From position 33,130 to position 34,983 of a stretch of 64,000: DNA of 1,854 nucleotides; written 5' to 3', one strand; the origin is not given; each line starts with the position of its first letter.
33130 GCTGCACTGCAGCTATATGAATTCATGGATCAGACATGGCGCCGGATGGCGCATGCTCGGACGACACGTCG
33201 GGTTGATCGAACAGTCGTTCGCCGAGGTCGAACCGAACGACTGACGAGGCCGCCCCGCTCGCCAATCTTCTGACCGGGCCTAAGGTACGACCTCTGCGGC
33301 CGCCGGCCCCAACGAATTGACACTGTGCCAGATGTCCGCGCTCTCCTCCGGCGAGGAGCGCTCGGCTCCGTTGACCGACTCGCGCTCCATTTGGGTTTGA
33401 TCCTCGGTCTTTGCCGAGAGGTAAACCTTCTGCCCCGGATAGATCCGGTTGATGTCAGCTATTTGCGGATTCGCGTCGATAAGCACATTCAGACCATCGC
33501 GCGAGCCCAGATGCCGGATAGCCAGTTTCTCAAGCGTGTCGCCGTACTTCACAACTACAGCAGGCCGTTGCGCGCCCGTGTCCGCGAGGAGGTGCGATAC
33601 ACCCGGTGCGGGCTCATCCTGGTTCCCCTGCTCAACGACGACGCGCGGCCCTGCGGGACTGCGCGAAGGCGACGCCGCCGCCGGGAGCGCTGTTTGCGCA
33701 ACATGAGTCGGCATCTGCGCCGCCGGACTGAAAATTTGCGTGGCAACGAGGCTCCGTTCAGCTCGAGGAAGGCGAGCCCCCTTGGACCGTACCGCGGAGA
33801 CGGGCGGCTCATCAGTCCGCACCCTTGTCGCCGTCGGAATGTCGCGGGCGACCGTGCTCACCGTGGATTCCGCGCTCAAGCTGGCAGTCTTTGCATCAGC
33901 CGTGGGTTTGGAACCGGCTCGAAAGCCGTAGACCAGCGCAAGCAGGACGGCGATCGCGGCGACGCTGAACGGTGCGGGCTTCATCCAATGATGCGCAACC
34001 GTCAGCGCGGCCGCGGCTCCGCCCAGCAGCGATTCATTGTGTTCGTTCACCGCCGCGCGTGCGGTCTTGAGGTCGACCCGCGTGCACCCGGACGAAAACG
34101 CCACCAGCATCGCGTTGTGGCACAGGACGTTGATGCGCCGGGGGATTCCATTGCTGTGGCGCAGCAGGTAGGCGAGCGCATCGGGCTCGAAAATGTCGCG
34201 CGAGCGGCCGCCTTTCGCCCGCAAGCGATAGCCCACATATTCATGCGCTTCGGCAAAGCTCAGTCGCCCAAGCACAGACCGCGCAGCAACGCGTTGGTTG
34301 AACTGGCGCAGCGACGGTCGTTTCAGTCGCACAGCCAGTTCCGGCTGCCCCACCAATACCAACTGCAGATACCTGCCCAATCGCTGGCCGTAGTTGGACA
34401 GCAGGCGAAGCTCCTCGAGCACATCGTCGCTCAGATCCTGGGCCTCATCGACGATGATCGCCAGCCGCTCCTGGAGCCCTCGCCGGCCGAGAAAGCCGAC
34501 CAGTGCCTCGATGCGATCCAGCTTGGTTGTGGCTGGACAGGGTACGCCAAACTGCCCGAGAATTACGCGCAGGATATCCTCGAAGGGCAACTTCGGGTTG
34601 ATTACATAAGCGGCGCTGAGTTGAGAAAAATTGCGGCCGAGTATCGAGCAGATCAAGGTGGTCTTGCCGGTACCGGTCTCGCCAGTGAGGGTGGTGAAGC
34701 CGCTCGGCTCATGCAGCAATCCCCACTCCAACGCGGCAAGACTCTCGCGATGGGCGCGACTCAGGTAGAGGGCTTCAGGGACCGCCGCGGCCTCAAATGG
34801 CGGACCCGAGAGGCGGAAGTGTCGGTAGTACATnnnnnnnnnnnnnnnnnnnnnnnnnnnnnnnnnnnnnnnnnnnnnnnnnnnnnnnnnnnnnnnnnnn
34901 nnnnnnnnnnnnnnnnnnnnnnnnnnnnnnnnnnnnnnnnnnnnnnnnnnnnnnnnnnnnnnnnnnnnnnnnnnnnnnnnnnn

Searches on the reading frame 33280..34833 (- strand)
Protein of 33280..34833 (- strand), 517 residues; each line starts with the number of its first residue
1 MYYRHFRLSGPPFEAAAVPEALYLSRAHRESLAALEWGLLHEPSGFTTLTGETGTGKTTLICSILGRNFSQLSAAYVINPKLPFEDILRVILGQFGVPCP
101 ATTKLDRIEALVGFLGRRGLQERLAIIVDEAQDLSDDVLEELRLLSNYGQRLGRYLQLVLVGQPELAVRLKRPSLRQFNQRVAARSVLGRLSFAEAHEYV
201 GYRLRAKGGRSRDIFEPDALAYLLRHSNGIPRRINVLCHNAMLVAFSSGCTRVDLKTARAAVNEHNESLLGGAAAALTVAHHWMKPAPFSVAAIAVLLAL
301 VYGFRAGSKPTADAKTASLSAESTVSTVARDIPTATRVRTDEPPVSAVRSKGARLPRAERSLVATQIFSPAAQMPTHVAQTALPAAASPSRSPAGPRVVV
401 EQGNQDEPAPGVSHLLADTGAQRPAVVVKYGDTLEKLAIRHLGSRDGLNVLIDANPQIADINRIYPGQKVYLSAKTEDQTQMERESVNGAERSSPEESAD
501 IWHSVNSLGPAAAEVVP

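Call 7: search_protein_families(library=pfam, proteins=[window:33280-34833:-])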
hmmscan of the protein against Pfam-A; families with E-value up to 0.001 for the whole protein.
window:33280-34833:- (517 aa): 4 families
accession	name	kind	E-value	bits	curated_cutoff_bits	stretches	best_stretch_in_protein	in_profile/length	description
PF13401.12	AAA_22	-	2.4e-21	76.8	27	1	44-169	5-129/130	AAA domain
PF01476.26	LysM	-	6.7e-06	26.4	20.9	1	427-471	2-41/43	LysM domain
PF13191.12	AAA_16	-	1.8e-05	25.7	32.6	1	41-156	22-164/167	AAA ATPase domain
PF05489.18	Phage_tail_X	-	9.6e-05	22.4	22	1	430-466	7-44/60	Phage Tail Protein X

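Call 10: find_related_loci(query=window:33280-34833:-, collection=genome_contigs, flank=6000)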
Query window:33280-34833:- (517 aa) in genome_contigs; peptide patterns used: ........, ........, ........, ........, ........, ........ (x = any residue, [..] = any of these).
598 stretches matched a pattern (row limit reached: there are more); 35 encode a relative of the query (tblastn E <= 1e-3); 35 distinct loci.
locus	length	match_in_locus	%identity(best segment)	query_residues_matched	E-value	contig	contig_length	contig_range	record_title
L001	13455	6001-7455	63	1-474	5e-172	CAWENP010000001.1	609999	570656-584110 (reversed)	MAG: uncultured delta proteobacterium isolate MFD02248.bin.1.176 genome assembly, contig: contig_12187, whole genome sho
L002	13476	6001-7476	60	1-474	8e-164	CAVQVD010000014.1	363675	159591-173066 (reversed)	MAG: uncultured delta proteobacterium isolate MFD10064.bin.1.75 genome assembly, contig: contig_33283, whole genome shot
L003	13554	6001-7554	60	1-473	8e-155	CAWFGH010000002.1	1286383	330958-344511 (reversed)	MAG: uncultured delta proteobacterium isolate MFD00731.bin.2.203 genome assembly, contig: contig_11809, whole genome sho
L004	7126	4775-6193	46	1-472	2e-105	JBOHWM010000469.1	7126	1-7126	MAG: Candidatus Binataceae bacterium isolate TC-S_metabat2.bin.135 k127_465511, whole genome shotgun sequence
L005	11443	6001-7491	44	1-477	3e-99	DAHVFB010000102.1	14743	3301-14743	MAG TPA_asm: Deltaproteobacteria bacterium isolate clean291 NODE_102_length_14743_cov_6.672755, whole genome shotgun seq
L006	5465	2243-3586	41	1-475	3e-93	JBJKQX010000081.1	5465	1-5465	MAG: Candidatus Binataceae bacterium isolate Bin_45 S1Ck127_2569552_flag_1_multi_3.6171_len_5465, whole genome shotgun s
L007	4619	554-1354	55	1-267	1e-92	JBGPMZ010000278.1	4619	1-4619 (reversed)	MAG: Candidatus Binataceae bacterium isolate OBJ_0618_7090110_226 k141_4957813_length_4619_cov_19.0087, whole genome sho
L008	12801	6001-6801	55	1-267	4e-92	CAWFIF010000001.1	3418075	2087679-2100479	MAG: uncultured delta proteobacterium isolate MFD02248.bin.1.46 genome assembly, contig: contig_107, whole genome shotgu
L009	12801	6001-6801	56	1-267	7e-92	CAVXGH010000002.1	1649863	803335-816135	MAG: uncultured delta proteobacterium isolate MFD05512.bin.1.184 genome assembly, contig: contig_15614, whole genome sho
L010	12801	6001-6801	54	1-267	3e-90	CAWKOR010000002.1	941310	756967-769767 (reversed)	MAG: uncultured delta proteobacterium isolate MFD04944.bin.1.36 genome assembly, contig: contig_20355, whole genome shot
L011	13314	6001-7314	40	1-474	5e-90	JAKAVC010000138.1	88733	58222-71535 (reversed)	MAG: Deltaproteobacteria bacterium isolate YP3.bin70 NODE_312_length_88733_cov_2.81541, whole genome shotgun sequence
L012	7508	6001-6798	53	1-266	2e-87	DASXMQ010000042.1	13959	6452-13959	MAG TPA_asm: Candidatus Binataceae bacterium isolate SMAG_U5332 k141_1303297, whole genome shotgun sequence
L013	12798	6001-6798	53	1-266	1e-86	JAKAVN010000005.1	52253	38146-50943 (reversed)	MAG: Deltaproteobacteria bacterium isolate YP4.bin102 NODE_879_length_52253_cov_2.009937, whole genome shotgun sequence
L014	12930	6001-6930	49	1-301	1e-85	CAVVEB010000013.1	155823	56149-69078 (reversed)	MAG: uncultured delta proteobacterium isolate MFD02248.bin.2.125 genome assembly, contig: contig_60768, whole genome sho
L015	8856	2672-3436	53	1-255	5e-83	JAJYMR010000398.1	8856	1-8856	MAG: Deltaproteobacteria bacterium isolate DBS2-4.bin15 NODE_14503_length_8856_cov_2.2077, whole genome shotgun sequence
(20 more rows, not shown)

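Call 24: find_homologous_proteins(query=window:33280-34833:-, max_evalue=1e-60)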
Query window:33280-34833:- (517 aa): 819 proteins with E <= 1e-60 among 8000 candidates; the best 120 are listed.
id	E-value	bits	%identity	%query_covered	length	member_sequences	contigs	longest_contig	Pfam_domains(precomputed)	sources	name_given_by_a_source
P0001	0.0e+0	1122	98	100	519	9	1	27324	PF01476.27,PF13401.13,PF13191.13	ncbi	-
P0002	2.3e-289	978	88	100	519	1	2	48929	PF01476.27,PF13401.13,PF13191.13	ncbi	-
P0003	1.3e-268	910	83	100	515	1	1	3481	PF01476.27,PF13401.13,PF13191.13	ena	-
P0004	8.0e-178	610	64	91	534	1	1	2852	PF01476.27,PF13401.13,PF13191.13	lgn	-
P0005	5.8e-177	607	64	93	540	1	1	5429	PF01476.27,PF13401.13,PF13191.13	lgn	-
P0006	8.0e-176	604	63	92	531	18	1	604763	PF01476.27,PF13401.13,PF13191.13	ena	-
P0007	6.7e-174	597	59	97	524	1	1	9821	PF01476.27,PF13401.13,PF13191.13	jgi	jgi:type II secretory pathway predicted ATPase ExeA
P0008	8.3e-173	594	64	92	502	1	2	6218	PF01476.27,PF13401.13,PF13191.13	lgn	-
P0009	4.6e-172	591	61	92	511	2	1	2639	PF01476.27,PF13401.13,PF13191.13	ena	-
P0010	7.5e-172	591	65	92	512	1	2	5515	PF01476.27,PF13401.13,PF13191.13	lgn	-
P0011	9.2e-172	590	64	92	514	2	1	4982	PF01476.27,PF13401.13,PF13191.13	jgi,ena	-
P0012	3.0e-171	589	61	98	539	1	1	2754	PF01476.27,PF13401.13,PF13191.13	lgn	-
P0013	1.9e-169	583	63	91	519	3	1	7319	PF01476.27,PF13401.13,PF13191.13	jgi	jgi:general secretion pathway protein A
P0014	2.3e-169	582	61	91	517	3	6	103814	PF13401.13,PF13191.13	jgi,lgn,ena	-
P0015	5.4e-169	581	60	92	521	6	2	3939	PF01476.27,PF13401.13,PF13191.13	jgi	jgi:general secretion pathway protein A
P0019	1.8e-167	576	57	91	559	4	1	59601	PF01476.27,PF13401.13,PF13191.13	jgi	jgi:type II secretory pathway predicted ATPase ExeA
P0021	5.9e-167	574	57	100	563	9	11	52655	PF01476.27,PF13401.13,PF13191.13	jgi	jgi:type II secretory pathway predicted ATPase ExeA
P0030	4.2e-166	572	59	91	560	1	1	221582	PF01476.27,PF13401.13,PF13191.13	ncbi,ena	-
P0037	2.4e-148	513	72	65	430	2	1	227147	PF13401.13,PF13191.13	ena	-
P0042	1.1e-143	498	81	55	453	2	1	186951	PF13401.13,PF13191.13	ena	-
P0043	2.3e-138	480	74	59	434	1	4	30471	PF13401.13,PF13191.13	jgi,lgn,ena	jgi:type II secretory pathway predicted ATPase ExeA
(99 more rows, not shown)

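Call 25: find_encoding_contigs(protein=P0001, flank=6000, max_places=2)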
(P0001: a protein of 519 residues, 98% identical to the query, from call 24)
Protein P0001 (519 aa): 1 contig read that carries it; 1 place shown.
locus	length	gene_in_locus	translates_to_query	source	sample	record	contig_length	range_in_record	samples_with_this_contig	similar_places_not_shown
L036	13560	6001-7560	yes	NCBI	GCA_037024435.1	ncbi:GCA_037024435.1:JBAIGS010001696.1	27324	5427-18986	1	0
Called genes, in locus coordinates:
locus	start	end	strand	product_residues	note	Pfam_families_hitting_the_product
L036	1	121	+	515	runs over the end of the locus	PF00512:HisKA, PF02518:HATPase_c, PF00072:Response_reg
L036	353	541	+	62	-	PF05532:CsbD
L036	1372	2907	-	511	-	PF00072:Response_reg, PF00158:Sigma54_activat, PF14532:Sigma54_activ_2, PF07728:AAA_5, PF25601:AAA_lid_14, PF02954:HTH_8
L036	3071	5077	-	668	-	PF00072:Response_reg, PF08447:PAS_3, PF08448:PAS_4, PF00512:HisKA, PF02518:HATPase_c, PF00072:Response_reg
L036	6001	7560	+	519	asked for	PF13191:AAA_16 (weak), PF13401:AAA_22, PF01476:LysM (weak)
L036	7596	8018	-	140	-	PF14534:DUF4440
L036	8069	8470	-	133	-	PF00072:Response_reg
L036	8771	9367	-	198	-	-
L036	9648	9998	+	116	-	-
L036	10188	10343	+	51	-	PF11752:DUF3309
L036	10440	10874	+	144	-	-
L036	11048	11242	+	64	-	-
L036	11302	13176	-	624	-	PF13520:AA_permease_2, PF00324:AA_permease (weak)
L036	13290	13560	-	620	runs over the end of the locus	PF05227:CHASE3, PF00512:HisKA, PF02518:HATPase_c, PF00072:Response_reg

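Call 26: find_encoding_contigs(protein=P0002, flank=6000, max_places=2)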
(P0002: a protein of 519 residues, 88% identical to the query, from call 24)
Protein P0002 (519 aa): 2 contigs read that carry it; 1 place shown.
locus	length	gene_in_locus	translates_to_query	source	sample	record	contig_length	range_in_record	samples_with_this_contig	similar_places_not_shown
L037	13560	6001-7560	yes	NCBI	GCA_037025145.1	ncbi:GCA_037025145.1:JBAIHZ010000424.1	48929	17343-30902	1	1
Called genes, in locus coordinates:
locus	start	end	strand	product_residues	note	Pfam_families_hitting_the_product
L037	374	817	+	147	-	PF14417:MEDS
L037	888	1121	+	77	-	-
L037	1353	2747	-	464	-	PF00072:Response_reg, PF00158:Sigma54_activat, PF14532:Sigma54_activ_2, PF07728:AAA_5, PF25601:AAA_lid_14, PF02954:HTH_8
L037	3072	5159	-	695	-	PF00072:Response_reg, PF00989:PAS (weak), PF08448:PAS_4, PF08447:PAS_3, PF00512:HisKA, PF02518:HATPase_c, PF00072:Response_reg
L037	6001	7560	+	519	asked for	PF13191:AAA_16 (weak), PF13401:AAA_22, PF01476:LysM (weak)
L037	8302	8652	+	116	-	-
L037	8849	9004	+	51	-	PF11752:DUF3309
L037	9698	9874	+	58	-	-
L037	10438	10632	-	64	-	PF28077:THIVI_2564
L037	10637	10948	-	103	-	-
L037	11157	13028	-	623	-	PF13520:AA_permease_2, PF00324:AA_permease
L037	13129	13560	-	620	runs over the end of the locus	PF05227:CHASE3, PF00512:HisKA, PF02518:HATPase_c, PF00072:Response_reg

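Call 27: find_encoding_contigs(protein=P0003, flank=6000, max_places=2)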
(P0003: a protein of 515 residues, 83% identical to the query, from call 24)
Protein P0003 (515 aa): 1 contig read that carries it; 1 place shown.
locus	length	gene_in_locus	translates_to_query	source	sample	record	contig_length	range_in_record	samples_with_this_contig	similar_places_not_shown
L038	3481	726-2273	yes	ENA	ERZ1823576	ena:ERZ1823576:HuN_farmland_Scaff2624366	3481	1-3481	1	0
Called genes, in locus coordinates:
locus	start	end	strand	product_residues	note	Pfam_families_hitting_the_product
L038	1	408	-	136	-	?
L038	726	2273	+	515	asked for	PF13191:AAA_16 (weak), PF13401:AAA_22, PF01476:LysM (weak)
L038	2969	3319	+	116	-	-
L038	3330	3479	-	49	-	?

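Call 28: find_encoding_contigs(protein=P0014, flank=6000, max_places=2)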
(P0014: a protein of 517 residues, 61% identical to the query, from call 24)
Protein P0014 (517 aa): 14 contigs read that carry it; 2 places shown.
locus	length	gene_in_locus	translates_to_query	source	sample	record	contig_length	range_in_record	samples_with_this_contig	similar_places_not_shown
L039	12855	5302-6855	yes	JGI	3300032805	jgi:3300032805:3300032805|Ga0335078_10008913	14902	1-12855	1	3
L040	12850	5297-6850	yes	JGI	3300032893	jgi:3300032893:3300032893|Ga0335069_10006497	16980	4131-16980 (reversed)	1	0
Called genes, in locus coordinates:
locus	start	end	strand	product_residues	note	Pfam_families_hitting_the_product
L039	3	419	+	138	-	?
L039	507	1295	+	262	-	-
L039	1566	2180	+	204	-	PF01551:Peptidase_M23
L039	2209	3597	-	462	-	PF13091:PLDc_2, PF00614:PLDc (weak), PF13091:PLDc_2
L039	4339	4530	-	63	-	-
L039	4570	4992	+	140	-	PF04972:BON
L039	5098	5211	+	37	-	-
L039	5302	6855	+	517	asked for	PF13191:AAA_16 (faint), PF13401:AAA_22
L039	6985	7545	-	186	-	PF03330:DPBB_1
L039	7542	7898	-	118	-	PF28077:THIVI_2564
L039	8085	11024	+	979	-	PF05231:MASE1, PF00989:PAS, PF08448:PAS_4, PF13426:PAS_9, PF08448:PAS_4, PF00512:HisKA, PF02518:HATPase_c, PF00072:Response_reg, +5 more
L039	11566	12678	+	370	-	PF00989:PAS, PF08448:PAS_4, PF13426:PAS_9, PF00512:HisKA, PF02518:HATPase_c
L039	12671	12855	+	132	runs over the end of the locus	PF00072:Response_reg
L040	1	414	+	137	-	?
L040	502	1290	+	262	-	-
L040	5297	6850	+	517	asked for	PF13191:AAA_16 (faint), PF13401:AAA_22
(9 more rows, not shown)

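Call 29: find_encoding_contigs(protein=P0019, flank=6000, max_places=2)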
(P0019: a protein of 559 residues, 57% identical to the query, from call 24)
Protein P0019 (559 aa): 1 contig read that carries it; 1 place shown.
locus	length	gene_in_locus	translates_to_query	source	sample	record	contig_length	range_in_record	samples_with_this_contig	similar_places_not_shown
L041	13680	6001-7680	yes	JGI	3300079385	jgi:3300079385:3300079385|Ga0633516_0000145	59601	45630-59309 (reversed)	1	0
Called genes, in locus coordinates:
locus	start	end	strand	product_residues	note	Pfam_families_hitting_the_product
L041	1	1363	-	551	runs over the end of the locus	?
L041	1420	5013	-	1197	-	PF18947:HAMP_2, PF00672:HAMP, PF00672:HAMP, PF01590:GAF, PF13185:GAF_2, PF00512:HisKA, PF02518:HATPase_c, PF00072:Response_reg, +1 more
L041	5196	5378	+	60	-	-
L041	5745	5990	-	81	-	-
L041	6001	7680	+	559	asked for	PF13191:AAA_16 (weak), PF13401:AAA_22, PF01476:LysM (weak)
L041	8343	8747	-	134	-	-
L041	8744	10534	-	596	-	PF01257:2Fe-2S_thioredx, PF01512:Complex1_51K, PF10531:SLBB, PF22461:SLBB_2, PF10589:NADH_4Fe-4S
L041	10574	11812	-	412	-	PF00346:Complex1_49kDa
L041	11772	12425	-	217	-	PF00329:Complex1_30kDa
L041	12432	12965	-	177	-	PF13183:Fer4_8 (faint), PF13534:Fer4_17 (faint), PF14697:Fer4_21 (faint), PF13237:Fer4_10 (weak), PF12797:Fer4_2 (faint), PF12838:Fer4_7, PF13187:Fer4_9 (weak), PF00037:Fer4, +2 more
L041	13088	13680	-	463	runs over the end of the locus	PF07690:MFS_1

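Call 30: find_encoding_contigs(protein=P0021, flank=6000, max_places=3)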
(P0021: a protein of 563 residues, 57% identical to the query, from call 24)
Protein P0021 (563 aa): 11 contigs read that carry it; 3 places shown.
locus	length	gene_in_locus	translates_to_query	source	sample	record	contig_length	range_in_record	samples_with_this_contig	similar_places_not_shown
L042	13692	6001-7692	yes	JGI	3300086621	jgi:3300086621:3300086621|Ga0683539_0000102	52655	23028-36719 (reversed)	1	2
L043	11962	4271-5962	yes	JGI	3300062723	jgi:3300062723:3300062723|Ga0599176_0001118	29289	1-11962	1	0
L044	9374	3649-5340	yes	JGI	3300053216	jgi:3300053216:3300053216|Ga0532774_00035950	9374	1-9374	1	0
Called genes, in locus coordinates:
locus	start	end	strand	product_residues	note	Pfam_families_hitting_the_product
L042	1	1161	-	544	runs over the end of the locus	PF05359:DUF748, PF13116:YhdP (faint), PF05359:DUF748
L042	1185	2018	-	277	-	PF01209:Ubie_methyltran, PF05175:MTS (weak), PF13489:Methyltransf_23, PF13847:Methyltransf_31, PF08241:Methyltransf_11, PF08242:Methyltransf_12, PF13649:Methyltransf_25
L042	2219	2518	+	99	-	-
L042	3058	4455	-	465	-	PF00072:Response_reg, PF01078:Mg_chelatase (faint), PF00158:Sigma54_activat, PF14532:Sigma54_activ_2, PF07728:AAA_5, PF25601:AAA_lid_14, PF02954:HTH_8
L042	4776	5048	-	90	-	-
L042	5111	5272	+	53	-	-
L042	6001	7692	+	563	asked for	PF13191:AAA_16, PF13401:AAA_22, PF01476:LysM (weak)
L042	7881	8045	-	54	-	-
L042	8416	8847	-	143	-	-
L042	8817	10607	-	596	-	PF01257:2Fe-2S_thioredx, PF01512:Complex1_51K, PF10531:SLBB, PF22461:SLBB_2, PF10589:NADH_4Fe-4S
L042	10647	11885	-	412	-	PF00346:Complex1_49kDa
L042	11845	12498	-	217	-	PF00329:Complex1_30kDa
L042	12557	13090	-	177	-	PF13183:Fer4_8 (faint), PF13534:Fer4_17 (faint), PF14697:Fer4_21 (faint), PF13237:Fer4_10 (weak), PF12797:Fer4_2 (faint), PF12838:Fer4_7, PF13187:Fer4_9 (weak), PF00037:Fer4, +2 more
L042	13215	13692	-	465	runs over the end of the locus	PF07690:MFS_1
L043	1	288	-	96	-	?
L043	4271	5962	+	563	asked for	PF13191:AAA_16, PF13401:AAA_22, PF01476:LysM (weak)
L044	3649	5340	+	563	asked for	PF13191:AAA_16, PF13401:AAA_22, PF01476:LysM (weak)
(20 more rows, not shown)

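Call 31: find_encoding_contigs(protein=P0030, flank=6000, max_places=2)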
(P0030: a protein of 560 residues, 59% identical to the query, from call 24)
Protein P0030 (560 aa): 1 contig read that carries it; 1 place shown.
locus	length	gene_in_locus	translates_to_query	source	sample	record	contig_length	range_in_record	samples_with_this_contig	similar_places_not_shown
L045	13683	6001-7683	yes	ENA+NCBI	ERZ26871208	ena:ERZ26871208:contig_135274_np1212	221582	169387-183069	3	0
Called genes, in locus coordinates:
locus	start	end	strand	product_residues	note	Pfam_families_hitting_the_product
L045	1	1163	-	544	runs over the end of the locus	PF05359:DUF748, PF13116:YhdP (faint), PF05359:DUF748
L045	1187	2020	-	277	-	PF01209:Ubie_methyltran, PF05175:MTS (weak), PF13489:Methyltransf_23, PF13847:Methyltransf_31, PF08241:Methyltransf_11, PF08242:Methyltransf_12, PF13649:Methyltransf_25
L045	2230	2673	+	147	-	-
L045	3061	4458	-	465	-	PF00072:Response_reg, PF01078:Mg_chelatase (faint), PF00158:Sigma54_activat, PF14532:Sigma54_activ_2, PF07728:AAA_5, PF25601:AAA_lid_14, PF02954:HTH_8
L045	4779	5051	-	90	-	-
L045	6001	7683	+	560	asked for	PF13191:AAA_16, PF13401:AAA_22, PF01476:LysM (weak)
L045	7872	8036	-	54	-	-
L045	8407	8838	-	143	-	-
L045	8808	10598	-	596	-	PF01257:2Fe-2S_thioredx, PF01512:Complex1_51K, PF10531:SLBB, PF22461:SLBB_2, PF10589:NADH_4Fe-4S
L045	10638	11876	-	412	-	PF00346:Complex1_49kDa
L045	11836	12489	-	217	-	PF00329:Complex1_30kDa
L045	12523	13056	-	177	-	PF13183:Fer4_8 (faint), PF13534:Fer4_17 (faint), PF14697:Fer4_21 (faint), PF13237:Fer4_10 (weak), PF12797:Fer4_2 (faint), PF12838:Fer4_7, PF13187:Fer4_9 (weak), PF00037:Fer4, +2 more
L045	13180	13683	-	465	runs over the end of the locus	PF07690:MFS_1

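Call 36: find_related_loci(query=A2, collection=metagenome_contigs, flank=3500)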
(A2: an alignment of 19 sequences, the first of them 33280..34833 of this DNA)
Query A2 (517 aa) in metagenome_contigs; peptide patterns used: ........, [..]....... (x = any residue, [..] = any of these).
600 stretches matched a pattern (row limit reached: there are more); 54 encode a relative of the query (tblastn E <= 1e-3); 54 distinct loci.
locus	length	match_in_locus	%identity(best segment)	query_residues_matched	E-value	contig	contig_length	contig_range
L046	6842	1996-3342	39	1-487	9e-96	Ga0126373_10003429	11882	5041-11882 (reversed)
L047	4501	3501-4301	55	1-267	4e-91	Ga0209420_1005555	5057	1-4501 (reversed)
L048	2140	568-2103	39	1-473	2e-91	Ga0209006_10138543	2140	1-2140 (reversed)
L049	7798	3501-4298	53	1-266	7e-87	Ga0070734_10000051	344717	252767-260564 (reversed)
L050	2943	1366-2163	54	1-267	2e-85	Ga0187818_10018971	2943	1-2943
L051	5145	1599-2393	51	1-265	6e-82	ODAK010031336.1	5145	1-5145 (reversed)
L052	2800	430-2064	53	1-470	9e-82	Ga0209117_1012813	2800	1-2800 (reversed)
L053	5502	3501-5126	53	1-470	7e-80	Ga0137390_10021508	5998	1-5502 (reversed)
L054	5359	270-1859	53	1-470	1e-79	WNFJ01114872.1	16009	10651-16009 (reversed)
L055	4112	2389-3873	52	1-470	5e-78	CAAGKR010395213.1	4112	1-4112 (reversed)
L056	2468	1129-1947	55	1-273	2e-79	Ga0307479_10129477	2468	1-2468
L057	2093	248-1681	35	2-516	6e-79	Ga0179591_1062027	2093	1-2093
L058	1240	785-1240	87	1-152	1e-73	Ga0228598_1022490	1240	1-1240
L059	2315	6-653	47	51-267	3e-55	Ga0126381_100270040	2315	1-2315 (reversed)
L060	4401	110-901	40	1-264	1e-49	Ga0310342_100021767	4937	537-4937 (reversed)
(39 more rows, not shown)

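Call 42: search_protein_families(library=pfam, proteins=[L042:4776-5048:-, L042:7881-8045:-], max_evalue=0.01)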
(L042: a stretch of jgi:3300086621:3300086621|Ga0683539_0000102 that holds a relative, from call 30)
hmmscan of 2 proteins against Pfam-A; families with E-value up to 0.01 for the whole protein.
L042:4776-5048:- (90 aa): 0 families

L042:7881-8045:- (54 aa): 0 families

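Call 43: search_protein_families(library=ncbifam, proteins=[window:33280-34833:-, L042:4776-5048:-], max_evalue=0.001)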
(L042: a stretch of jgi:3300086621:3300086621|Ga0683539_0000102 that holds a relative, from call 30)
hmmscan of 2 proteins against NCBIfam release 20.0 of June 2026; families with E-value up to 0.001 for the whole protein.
window:33280-34833:- (517 aa): 3 families
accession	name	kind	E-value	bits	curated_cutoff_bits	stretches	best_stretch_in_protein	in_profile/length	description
TIGR03015.1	pepcterm_ATPase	hypoth_equivalog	1.4e-62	211.6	324.5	1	1-262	1-263/269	XrtA/PEP-CTERM system-associated ATPase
TIGR02899.1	spore_safA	subfamily_domain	5.9e-07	29.3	67.85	1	428-470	1-40/44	SafA/ExsA family spore coat assembly protein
NF008399.0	PRK11198.1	equivalog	7.8e-06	26.4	134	1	422-472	94-145/149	peptidoglycan-binding protein LysM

L042:4776-5048:- (90 aa): 1 family
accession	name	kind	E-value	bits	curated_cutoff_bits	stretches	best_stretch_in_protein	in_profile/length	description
NF041880.1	EPS_EpsF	equivalog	3.5e-15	55.5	900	1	2-58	86-142/492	response regulator EpsF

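Call 57: find_encoding_contigs(protein=P0042, flank=5000, max_places=2)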
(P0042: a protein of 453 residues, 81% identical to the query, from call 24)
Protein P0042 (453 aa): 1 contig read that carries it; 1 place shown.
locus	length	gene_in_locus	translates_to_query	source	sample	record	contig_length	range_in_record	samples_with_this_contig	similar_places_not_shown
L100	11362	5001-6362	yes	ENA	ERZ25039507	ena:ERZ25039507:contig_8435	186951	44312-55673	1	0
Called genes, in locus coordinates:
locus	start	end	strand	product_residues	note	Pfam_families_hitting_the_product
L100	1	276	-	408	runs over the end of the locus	PF02771:Acyl-CoA_dh_N, PF02770:Acyl-CoA_dh_M, PF00441:Acyl-CoA_dh_1, PF08028:Acyl-CoA_dh_2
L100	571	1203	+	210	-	PF00378:ECH_1, PF16113:ECH_2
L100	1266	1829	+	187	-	PF00296:Bac_luciferase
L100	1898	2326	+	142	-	-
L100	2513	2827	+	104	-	PF13452:FAS1_DH_region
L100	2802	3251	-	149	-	PF06496:DUF1097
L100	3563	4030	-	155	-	PF00903:Glyoxalase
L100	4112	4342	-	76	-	PF13577:SnoaL_4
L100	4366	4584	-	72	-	PF13577:SnoaL_4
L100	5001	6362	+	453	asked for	PF13191:AAA_16 (weak), PF13401:AAA_22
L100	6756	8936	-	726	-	PF01494:FAD_binding_3 (weak), PF22607:FAD_binding-like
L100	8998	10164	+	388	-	PF00384:Molybdopterin, PF01568:Molydop_binding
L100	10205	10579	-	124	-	PF02537:CRCB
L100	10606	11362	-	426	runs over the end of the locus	PF02641:DUF190, PF00571:CBS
